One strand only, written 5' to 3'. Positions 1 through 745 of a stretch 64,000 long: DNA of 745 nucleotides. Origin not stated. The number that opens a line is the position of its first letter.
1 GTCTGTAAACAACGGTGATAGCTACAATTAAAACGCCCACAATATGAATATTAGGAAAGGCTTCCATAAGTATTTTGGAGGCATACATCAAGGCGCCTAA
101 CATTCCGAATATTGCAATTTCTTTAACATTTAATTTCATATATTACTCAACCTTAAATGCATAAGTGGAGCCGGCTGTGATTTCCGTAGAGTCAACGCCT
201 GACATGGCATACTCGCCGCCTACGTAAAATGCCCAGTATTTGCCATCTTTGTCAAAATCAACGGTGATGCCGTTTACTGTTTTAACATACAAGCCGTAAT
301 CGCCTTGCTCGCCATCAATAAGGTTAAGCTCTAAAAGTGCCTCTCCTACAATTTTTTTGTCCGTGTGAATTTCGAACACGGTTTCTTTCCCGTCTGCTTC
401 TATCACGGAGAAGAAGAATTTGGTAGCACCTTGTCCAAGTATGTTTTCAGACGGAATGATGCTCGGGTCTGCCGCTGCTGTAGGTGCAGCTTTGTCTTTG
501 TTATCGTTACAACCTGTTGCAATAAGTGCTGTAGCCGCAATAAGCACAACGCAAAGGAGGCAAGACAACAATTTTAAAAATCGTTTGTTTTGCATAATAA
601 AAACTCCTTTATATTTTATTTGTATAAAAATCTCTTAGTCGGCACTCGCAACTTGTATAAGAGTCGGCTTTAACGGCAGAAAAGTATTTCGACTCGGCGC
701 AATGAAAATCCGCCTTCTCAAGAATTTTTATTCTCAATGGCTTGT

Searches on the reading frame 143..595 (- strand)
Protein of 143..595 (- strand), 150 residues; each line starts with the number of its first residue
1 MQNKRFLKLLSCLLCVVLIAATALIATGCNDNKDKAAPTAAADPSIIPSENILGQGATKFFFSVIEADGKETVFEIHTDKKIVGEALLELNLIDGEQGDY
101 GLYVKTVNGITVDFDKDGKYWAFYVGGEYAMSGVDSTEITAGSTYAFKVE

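Call 59: search_protein_families(library=pfam, proteins=[window:143-595:-], max_evalue=0.00001)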
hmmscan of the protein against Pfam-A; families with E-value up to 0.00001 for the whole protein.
window:143-595:- (150 aa): 1 family
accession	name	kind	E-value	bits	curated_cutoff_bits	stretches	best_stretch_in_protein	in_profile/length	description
PF14478.12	DUF4430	-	2.5e-07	31.5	23.8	1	85-148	6-69/72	Domain of unknown function (DUF4430)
